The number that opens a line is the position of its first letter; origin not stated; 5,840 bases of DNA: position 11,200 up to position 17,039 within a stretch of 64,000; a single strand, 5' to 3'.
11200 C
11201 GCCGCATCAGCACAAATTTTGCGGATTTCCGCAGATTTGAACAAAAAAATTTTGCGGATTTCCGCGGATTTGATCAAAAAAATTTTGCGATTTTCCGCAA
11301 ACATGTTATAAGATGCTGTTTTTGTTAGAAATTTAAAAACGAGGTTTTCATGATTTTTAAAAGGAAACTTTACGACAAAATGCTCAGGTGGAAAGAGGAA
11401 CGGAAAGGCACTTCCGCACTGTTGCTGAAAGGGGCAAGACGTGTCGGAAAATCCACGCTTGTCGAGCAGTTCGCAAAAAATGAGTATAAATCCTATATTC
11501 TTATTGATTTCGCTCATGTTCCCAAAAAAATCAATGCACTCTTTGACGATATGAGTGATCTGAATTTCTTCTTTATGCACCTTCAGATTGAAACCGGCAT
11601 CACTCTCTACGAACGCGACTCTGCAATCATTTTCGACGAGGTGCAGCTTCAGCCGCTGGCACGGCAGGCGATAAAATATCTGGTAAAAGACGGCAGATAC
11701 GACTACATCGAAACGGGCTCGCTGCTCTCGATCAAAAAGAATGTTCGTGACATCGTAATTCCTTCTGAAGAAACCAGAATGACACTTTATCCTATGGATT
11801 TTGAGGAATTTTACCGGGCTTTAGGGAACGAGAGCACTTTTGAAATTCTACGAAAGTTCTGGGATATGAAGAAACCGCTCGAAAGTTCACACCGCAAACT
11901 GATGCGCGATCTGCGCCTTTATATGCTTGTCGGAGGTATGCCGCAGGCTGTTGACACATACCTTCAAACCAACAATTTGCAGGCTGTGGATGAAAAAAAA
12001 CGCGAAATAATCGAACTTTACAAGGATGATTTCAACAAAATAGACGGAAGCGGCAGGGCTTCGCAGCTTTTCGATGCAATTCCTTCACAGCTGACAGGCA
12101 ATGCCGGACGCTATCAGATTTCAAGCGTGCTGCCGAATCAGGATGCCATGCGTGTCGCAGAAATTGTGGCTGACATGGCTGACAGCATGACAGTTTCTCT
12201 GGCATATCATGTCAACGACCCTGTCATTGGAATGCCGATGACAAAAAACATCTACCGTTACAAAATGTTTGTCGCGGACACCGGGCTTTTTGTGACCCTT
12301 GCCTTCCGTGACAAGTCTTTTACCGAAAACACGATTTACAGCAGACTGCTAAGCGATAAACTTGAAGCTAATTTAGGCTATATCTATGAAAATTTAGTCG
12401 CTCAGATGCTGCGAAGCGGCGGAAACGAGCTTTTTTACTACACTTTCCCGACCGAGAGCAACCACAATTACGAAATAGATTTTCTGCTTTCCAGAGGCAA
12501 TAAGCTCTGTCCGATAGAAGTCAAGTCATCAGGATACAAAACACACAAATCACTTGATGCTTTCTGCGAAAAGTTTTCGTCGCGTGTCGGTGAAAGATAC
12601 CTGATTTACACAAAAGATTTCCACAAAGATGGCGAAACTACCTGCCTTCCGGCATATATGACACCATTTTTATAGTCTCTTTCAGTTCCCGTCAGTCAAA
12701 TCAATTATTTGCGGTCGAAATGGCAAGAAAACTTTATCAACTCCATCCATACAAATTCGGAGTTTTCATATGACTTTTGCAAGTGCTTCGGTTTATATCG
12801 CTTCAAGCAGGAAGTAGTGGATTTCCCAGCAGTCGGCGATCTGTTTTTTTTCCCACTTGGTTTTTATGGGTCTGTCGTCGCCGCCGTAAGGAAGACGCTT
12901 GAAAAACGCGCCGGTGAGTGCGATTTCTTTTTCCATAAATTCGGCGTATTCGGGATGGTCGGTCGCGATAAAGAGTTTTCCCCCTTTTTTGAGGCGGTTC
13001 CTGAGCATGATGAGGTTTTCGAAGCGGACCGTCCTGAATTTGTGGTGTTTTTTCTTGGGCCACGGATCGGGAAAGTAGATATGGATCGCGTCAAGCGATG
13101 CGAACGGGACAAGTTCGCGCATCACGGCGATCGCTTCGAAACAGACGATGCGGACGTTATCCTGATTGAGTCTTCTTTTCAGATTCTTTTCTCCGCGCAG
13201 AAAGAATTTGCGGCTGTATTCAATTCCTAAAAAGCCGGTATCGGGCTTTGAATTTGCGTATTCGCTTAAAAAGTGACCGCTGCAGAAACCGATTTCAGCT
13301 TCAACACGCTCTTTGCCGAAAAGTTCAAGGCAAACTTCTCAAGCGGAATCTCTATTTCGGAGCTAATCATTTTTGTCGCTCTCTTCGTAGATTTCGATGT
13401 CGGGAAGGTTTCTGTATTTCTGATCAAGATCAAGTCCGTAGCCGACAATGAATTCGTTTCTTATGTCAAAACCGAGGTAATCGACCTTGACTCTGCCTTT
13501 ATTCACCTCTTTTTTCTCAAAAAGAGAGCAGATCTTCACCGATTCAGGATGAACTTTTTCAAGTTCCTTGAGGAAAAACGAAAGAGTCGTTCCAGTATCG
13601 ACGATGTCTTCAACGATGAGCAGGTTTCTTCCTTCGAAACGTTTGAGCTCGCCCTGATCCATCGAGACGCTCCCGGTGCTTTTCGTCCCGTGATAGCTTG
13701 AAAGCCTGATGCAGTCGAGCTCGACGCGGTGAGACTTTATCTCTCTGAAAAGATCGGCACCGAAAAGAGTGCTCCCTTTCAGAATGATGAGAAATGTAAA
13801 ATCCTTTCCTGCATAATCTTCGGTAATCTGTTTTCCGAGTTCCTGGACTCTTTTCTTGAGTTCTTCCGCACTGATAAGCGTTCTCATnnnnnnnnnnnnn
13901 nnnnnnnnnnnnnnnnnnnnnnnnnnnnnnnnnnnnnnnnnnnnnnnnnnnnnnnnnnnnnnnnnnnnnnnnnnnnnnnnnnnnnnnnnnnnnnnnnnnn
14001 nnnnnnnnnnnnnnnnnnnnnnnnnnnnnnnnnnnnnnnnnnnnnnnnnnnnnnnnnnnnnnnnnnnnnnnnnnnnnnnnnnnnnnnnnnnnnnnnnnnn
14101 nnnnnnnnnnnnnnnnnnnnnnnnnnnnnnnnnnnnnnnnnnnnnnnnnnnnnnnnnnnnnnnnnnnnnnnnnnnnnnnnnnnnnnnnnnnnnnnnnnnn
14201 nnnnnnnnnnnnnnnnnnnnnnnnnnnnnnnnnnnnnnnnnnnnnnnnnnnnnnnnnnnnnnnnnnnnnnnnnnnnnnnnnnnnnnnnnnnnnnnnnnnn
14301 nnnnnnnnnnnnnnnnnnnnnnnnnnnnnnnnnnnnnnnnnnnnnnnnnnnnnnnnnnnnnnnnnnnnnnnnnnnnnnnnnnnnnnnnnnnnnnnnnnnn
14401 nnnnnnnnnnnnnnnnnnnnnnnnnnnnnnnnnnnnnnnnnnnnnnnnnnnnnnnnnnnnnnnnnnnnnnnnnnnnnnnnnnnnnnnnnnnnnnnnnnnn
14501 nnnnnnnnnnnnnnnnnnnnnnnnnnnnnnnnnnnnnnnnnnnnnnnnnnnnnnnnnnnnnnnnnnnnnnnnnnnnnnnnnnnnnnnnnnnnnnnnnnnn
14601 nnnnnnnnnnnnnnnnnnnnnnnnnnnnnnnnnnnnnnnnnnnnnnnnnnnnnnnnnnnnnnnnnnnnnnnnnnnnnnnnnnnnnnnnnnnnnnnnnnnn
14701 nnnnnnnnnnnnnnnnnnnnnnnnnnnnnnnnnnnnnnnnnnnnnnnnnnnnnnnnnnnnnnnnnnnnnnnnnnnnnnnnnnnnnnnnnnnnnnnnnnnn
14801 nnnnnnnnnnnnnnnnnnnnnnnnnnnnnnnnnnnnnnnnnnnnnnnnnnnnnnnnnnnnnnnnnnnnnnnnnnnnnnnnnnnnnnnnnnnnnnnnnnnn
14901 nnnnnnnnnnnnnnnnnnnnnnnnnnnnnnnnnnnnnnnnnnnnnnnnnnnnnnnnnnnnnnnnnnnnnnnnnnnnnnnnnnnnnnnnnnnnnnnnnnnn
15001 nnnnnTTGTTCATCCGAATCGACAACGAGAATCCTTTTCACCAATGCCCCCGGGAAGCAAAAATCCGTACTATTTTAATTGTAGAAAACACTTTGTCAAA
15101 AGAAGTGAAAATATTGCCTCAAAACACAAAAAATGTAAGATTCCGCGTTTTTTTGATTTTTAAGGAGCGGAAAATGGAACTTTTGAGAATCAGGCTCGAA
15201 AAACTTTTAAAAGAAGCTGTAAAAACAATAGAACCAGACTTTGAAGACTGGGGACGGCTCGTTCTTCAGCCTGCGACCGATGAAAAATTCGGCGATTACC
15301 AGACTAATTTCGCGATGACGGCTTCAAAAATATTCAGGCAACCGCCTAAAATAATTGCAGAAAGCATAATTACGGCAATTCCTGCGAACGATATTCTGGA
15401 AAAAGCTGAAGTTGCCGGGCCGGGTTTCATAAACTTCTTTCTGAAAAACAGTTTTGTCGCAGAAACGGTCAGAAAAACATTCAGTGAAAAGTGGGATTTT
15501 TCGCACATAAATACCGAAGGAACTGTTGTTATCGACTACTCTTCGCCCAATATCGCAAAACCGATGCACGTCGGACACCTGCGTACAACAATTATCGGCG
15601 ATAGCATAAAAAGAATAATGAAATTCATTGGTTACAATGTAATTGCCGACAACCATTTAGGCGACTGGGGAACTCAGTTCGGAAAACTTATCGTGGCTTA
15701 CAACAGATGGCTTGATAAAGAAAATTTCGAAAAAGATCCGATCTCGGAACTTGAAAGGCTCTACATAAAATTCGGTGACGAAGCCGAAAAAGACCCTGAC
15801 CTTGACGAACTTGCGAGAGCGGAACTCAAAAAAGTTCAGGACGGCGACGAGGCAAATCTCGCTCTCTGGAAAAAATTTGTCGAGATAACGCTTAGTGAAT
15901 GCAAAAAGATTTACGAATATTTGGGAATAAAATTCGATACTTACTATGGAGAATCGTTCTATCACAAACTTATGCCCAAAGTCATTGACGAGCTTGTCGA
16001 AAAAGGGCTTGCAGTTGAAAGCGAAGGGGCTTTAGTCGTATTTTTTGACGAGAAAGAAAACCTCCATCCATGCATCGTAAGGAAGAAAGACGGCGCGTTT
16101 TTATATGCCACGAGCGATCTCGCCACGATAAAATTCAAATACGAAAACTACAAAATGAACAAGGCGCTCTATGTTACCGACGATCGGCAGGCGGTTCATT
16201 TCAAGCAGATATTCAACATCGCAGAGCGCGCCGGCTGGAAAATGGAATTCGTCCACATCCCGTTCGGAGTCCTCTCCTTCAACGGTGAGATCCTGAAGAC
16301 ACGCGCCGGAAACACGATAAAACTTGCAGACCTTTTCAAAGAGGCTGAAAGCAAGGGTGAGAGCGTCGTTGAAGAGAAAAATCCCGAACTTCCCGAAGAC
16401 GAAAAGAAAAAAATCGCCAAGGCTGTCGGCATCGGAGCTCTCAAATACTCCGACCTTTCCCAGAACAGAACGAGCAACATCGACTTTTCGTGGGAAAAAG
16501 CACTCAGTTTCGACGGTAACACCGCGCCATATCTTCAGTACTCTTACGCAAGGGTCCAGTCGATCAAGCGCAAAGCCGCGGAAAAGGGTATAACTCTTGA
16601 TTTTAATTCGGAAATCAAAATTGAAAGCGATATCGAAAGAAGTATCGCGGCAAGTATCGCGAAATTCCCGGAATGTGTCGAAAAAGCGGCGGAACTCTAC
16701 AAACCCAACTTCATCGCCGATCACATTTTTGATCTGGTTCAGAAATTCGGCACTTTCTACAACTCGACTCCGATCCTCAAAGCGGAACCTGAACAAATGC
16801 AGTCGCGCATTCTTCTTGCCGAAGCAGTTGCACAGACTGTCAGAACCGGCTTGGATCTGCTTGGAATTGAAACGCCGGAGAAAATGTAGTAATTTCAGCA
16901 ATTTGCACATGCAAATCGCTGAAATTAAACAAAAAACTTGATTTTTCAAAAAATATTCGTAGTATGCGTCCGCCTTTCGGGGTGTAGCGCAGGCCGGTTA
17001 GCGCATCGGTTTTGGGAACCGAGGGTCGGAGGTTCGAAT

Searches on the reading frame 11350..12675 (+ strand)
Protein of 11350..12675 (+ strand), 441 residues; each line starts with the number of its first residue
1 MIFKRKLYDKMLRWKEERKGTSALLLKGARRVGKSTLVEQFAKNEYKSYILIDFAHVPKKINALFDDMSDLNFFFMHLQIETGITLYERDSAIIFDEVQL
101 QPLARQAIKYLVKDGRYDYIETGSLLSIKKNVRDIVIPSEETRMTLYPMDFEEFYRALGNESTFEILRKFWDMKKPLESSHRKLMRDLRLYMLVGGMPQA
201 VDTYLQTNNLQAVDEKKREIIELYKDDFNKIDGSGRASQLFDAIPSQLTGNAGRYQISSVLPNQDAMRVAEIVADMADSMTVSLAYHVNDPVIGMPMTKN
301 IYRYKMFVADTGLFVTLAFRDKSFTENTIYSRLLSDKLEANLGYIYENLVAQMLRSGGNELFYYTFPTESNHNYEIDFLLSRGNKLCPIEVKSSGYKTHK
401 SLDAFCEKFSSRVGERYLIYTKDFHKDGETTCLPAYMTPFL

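Call 68: search_protein_families(library=pfam, proteins=[window:11350-12675:+], max_evalue=0.00001)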
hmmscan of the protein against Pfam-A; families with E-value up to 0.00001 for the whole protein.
window:11350-12675:+ (441 aa): 2 families
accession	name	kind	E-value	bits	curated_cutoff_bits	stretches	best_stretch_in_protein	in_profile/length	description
PF13173.12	AAA_14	-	4e-22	79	27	1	22-154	3-128/129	AAA domain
PF13635.12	DUF4143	-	3.1e-15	56.7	28.1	1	227-394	3-160/160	Domain of unknown function (DUF4143)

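Call 85: search_protein_families(library=padloc, proteins=[window:11350-12675:+], max_evalue=0.00001)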
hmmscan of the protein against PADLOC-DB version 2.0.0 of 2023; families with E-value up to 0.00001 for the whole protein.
window:11350-12675:+ (441 aa): 7 families
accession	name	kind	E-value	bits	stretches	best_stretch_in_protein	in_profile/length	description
PDLC04786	PDC-S01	-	2.3e-94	314.6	1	1-439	1-430/439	-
PDLC04792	PDC-S01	-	4.4e-92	307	1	3-441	2-433/452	-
PDLC04788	PDC-S01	-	2.8e-65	219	1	1-416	1-405/448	-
PDLC04787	PDC-S01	-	6.2e-21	72.7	1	2-394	10-358/412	-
PDLC04790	PDC-S01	-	4.2e-18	63.3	1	15-423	21-400/422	-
PDLC04789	PDC-S01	-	5.2e-14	50.1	1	3-247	2-209/375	-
PDLC04791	PDC-S01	-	8.7e-12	42.4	1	348-411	307-369/395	-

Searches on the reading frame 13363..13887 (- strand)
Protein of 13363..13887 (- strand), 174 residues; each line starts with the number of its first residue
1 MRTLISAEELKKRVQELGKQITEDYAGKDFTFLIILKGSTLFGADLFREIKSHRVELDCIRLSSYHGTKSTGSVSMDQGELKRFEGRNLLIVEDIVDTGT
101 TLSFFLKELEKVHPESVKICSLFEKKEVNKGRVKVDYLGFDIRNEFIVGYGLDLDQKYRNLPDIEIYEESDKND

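Call 69: search_protein_families(library=pfam, proteins=[window:13363-13887:-], max_evalue=0.00001)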
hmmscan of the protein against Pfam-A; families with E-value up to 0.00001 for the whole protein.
window:13363-13887:- (174 aa): 1 family
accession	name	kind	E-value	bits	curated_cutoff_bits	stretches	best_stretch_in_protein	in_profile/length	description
PF00156.33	Pribosyltran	-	6.1e-23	81.3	26.3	1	8-153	9-156/158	Phosphoribosyl transferase domain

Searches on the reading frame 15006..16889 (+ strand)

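Call 69: search_protein_families(library=pfam, proteins=[window:15006-16889:+], max_evalue=0.00001)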
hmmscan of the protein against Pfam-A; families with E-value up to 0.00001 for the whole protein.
window:15006-16889:+ (627 aa): 3 families
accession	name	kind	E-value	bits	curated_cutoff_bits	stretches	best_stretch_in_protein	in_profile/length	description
PF00750.26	tRNA-synt_1d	-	1e-102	344.1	23.3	1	167-496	15-349/349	tRNA synthetases class I (R), catalytic domain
PF05746.21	DALR_1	-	7.8e-34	116.7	22.3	1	510-627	1-117/117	DALR anticodon binding domain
PF03485.21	Arg_tRNA_synt_N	-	8.2e-23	81.3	21.5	1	64-146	3-85/85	Arginyl tRNA synthetase N terminal domain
